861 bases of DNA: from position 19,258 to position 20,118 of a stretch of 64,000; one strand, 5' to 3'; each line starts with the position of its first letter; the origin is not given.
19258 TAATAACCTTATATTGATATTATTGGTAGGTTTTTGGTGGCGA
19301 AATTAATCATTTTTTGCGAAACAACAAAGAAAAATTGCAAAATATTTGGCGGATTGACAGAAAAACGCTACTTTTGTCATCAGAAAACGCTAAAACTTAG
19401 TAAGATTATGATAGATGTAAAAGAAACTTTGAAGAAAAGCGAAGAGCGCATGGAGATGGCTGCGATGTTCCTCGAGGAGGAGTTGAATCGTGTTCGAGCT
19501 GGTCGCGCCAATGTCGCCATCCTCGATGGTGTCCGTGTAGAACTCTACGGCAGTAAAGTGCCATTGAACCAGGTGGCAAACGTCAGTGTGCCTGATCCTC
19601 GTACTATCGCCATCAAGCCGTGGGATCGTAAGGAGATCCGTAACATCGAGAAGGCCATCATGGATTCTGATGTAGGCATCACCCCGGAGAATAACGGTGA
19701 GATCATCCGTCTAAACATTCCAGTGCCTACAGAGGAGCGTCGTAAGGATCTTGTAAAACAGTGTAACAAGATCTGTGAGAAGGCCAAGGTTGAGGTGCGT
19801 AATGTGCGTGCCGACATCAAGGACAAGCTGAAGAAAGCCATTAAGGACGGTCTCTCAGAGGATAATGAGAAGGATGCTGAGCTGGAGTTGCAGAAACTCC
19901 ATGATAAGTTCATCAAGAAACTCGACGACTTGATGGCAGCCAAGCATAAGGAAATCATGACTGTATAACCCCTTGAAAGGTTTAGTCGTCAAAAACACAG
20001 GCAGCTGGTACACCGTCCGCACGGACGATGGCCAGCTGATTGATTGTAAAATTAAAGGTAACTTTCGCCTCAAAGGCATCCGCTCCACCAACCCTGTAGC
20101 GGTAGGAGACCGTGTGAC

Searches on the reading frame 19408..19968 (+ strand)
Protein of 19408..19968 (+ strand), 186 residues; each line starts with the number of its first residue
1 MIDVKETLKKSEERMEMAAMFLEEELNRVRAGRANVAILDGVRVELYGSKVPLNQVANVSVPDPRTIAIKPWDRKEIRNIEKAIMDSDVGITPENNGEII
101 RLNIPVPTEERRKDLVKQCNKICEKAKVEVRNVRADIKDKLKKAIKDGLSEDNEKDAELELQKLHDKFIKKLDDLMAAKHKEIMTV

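Call 72: list_cluster_members(proteins=[window:19408-19968:+, window:28707-30050:+, window:31642-32721:+, window:34170-34970:+, window:26843-27949:+])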
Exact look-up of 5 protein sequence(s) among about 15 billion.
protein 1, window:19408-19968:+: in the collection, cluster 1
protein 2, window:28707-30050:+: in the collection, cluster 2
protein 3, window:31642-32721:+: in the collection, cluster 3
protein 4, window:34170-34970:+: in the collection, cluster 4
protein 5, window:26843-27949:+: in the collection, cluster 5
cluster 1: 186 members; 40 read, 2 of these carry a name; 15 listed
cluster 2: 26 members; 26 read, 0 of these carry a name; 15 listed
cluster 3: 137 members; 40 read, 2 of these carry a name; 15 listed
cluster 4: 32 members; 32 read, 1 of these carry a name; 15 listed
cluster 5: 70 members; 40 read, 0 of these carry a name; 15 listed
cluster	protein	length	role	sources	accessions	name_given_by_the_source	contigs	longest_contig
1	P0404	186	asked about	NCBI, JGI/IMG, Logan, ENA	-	-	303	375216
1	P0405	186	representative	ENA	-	-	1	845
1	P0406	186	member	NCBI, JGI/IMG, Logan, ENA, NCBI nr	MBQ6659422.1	MAG: ribosome recycling factor [Prevotella sp.] | ribosome recycling factor | ribosome recycling factor [Prevotella sp.]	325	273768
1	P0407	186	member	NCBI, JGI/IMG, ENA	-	ribosome recycling factor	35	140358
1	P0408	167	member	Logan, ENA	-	-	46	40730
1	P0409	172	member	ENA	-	-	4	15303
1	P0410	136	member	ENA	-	-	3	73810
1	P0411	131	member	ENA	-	-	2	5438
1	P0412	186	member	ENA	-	-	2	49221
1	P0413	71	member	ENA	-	-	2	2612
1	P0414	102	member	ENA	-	-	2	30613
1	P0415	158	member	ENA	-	-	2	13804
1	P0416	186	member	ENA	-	-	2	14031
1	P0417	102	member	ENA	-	-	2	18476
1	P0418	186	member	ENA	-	-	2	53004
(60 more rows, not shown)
